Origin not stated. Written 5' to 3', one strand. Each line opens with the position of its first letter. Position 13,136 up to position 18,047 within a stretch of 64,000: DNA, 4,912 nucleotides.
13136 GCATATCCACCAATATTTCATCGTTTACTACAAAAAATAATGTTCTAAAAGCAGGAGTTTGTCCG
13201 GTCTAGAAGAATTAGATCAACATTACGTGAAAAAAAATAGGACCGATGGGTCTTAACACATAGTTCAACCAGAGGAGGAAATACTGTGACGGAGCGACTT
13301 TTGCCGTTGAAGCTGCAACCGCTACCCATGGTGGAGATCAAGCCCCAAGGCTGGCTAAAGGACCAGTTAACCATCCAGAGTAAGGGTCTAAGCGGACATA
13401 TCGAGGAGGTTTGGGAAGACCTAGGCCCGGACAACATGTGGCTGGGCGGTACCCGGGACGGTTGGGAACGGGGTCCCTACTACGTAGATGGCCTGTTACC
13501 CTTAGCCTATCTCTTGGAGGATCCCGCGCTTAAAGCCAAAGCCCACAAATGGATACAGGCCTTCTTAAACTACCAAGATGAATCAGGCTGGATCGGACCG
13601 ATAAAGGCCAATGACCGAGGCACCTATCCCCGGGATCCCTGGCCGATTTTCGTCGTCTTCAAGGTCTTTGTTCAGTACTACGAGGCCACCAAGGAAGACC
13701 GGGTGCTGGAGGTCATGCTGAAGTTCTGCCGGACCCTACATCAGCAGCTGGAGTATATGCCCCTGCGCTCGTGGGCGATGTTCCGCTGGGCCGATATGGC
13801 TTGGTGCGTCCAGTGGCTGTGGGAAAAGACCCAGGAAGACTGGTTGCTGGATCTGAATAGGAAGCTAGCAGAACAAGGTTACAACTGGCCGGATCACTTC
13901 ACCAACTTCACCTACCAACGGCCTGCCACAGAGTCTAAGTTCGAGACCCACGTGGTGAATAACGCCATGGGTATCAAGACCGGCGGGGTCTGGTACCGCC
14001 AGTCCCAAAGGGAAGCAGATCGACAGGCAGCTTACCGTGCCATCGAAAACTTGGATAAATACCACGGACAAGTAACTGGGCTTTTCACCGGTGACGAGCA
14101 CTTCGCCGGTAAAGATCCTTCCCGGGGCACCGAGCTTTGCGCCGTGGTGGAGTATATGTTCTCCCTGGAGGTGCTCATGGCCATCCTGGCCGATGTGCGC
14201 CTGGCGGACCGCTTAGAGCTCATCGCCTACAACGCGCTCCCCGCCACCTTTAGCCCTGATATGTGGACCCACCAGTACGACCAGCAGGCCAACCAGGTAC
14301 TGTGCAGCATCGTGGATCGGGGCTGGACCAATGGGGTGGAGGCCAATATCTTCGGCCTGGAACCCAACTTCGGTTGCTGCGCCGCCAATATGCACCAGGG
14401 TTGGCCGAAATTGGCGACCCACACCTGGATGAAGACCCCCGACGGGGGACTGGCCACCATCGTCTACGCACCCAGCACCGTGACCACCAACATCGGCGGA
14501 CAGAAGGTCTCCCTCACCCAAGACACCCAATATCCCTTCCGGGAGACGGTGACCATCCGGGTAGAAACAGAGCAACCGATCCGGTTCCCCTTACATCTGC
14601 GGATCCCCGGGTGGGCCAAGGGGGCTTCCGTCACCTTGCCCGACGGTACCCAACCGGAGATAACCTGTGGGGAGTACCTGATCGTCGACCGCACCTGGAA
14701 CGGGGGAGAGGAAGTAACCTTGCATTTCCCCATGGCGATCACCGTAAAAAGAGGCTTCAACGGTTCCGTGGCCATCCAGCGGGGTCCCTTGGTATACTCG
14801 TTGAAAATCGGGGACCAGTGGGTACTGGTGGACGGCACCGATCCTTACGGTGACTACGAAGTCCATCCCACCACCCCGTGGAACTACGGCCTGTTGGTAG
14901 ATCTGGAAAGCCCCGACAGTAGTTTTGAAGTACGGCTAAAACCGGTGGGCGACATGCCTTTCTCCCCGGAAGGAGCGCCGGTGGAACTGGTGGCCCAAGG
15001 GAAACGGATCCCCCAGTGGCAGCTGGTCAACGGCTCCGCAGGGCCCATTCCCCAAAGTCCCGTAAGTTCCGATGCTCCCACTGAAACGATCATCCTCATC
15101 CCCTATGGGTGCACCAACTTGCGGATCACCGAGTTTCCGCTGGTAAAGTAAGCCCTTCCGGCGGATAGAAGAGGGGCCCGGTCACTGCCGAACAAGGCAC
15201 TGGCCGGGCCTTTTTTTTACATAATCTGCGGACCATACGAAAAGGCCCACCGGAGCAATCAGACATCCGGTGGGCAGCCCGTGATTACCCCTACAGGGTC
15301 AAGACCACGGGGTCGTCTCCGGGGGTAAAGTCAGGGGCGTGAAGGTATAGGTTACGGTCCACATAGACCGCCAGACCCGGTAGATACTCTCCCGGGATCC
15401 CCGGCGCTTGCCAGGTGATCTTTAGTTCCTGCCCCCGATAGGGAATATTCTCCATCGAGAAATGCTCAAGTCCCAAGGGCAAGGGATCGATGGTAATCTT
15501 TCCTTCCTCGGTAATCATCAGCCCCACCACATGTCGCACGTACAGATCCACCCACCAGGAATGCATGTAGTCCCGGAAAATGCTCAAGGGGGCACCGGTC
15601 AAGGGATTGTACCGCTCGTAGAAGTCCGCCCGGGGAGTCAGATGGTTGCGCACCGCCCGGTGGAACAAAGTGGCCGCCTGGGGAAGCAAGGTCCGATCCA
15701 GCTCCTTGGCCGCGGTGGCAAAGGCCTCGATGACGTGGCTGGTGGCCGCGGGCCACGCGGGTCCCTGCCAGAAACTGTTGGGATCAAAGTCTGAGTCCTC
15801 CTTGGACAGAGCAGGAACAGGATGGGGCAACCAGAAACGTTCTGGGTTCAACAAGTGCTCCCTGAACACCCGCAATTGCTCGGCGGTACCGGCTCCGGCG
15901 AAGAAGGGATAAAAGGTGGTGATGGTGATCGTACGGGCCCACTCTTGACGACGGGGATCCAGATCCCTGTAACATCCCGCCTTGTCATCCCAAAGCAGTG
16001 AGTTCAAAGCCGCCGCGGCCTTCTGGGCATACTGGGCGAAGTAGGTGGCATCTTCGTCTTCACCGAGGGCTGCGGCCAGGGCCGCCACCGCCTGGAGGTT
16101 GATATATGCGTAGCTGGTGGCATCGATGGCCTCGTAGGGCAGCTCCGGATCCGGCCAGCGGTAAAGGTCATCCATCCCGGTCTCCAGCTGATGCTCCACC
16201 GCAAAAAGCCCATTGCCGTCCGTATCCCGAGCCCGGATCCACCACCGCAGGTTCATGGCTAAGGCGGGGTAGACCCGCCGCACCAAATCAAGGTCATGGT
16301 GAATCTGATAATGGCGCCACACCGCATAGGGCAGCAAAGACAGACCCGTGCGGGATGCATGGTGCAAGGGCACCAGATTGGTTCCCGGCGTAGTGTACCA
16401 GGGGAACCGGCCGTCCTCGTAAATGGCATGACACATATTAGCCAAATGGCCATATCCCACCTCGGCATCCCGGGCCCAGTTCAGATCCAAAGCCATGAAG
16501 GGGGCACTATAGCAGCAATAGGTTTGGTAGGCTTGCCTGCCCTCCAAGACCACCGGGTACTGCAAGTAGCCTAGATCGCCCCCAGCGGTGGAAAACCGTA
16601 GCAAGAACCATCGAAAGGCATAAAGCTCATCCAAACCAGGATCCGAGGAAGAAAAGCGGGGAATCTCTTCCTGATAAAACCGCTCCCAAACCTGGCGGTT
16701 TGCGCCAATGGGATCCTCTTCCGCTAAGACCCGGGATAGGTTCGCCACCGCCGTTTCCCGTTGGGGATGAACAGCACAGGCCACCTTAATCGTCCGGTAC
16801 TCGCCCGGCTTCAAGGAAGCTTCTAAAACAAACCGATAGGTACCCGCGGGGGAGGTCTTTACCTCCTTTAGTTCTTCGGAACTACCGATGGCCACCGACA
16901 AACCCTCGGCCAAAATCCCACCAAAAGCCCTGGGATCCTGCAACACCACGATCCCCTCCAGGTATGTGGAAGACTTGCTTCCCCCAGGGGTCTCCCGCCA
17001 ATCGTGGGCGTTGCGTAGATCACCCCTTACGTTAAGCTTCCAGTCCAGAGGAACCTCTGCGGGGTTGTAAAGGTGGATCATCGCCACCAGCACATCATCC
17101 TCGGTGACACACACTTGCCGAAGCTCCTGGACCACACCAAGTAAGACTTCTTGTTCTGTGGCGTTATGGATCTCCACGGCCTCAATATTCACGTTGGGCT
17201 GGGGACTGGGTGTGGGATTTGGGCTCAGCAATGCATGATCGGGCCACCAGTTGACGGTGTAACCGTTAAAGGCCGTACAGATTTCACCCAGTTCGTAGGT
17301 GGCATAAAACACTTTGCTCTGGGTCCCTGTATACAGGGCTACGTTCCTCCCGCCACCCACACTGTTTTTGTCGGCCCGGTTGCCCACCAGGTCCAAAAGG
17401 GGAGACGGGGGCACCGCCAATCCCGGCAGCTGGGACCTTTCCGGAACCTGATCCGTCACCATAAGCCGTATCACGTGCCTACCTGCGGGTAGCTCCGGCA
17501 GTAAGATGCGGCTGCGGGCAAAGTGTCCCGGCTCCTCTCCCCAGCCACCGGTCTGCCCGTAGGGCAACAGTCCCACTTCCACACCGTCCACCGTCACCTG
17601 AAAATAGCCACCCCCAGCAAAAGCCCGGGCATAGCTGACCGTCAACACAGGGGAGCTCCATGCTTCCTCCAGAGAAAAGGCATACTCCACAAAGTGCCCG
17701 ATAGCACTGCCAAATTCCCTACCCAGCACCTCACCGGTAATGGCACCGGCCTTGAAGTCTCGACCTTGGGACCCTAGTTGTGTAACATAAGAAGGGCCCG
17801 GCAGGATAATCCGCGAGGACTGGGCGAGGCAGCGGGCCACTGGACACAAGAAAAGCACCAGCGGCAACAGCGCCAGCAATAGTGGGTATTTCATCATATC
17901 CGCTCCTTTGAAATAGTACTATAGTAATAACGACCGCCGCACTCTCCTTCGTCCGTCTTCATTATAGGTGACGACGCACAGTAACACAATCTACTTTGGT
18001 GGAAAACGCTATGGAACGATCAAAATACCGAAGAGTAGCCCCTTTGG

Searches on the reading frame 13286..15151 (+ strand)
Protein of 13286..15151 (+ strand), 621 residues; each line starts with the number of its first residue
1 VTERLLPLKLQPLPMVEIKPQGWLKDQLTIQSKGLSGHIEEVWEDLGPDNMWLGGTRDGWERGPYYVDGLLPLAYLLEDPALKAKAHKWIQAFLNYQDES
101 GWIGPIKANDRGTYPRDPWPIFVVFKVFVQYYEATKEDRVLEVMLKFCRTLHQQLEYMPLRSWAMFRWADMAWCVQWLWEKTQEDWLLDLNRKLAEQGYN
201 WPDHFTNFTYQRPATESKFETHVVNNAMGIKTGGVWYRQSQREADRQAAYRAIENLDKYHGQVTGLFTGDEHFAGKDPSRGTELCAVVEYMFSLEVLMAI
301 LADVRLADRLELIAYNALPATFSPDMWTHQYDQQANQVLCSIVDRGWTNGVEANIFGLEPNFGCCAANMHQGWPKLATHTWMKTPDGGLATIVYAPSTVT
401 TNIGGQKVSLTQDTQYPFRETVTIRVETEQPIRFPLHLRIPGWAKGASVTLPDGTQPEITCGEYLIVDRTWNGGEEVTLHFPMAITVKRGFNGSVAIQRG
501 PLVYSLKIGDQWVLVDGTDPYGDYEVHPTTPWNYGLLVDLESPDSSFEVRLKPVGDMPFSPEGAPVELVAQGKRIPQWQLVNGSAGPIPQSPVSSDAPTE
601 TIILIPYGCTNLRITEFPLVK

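Call 43: search_protein_families(library=pfam, proteins=[window:13286-15151:+], max_evalue=0.00001)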
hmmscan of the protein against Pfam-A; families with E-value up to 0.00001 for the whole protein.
window:13286-15151:+ (621 aa): 2 families
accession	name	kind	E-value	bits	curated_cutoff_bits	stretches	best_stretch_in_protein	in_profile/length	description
PF20736.2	Glyco_hydro127M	-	1.9e-19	70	24.2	1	390-483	3-95/95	Beta-L-arabinofuranosidase, GH127 middle domain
PF07944.18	Beta-AFase-like_GH127_cat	-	4.1e-19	69.3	24.9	1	65-376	62-374/376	Beta-L-arabinofuranosidase, GH127 catalytic domain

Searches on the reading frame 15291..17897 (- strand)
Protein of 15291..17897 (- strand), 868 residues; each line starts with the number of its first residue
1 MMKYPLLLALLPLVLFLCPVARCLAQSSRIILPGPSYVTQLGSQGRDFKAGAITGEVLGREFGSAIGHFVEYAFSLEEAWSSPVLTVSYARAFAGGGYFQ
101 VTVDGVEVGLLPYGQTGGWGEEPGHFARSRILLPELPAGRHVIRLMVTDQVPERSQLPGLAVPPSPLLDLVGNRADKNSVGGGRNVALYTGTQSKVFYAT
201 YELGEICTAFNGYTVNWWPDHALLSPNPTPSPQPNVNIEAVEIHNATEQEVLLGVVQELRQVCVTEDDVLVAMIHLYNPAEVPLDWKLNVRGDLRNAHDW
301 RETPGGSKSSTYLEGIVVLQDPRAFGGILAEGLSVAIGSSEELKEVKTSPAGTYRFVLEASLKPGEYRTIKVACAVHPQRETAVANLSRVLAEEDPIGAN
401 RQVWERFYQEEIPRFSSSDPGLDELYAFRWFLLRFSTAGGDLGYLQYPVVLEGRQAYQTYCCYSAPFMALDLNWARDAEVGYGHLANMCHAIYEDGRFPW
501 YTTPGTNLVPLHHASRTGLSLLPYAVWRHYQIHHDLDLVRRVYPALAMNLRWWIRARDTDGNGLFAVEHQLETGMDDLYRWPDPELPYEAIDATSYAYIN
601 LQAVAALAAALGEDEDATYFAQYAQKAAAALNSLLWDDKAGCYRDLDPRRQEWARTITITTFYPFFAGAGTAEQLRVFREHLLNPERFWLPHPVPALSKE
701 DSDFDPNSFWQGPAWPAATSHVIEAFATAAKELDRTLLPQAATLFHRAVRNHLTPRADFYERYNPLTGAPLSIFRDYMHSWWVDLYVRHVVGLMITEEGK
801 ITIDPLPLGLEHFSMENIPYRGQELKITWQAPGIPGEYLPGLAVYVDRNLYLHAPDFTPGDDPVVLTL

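Call 43: search_protein_families(library=pfam, proteins=[window:15291-17897:-], max_evalue=0.00001)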
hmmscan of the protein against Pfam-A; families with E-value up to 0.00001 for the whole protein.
window:15291-17897:- (868 aa): 4 families
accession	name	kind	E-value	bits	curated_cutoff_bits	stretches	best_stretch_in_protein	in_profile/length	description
PF22422.2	MGH1-like_GH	-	2.9e-47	162.4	27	1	513-780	61-356/356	Mannosylglycerate hydrolase MGH1-like glycoside hydrolase domain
PF01204.24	Trehalase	-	2.3e-12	47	21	1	591-764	307-477/512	Trehalase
PF17389.8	Bac_rhamnosid6H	-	4.9e-07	29.8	24.5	1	522-643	103-220/339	Bacterial alpha-L-rhamnosidase 6 hairpin glycosidase domain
PF03200.22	Glyco_hydro_63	-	1.5e-06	27.7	22.4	0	555-648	217-311/492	Glycosyl hydrolase family 63 C-terminal domain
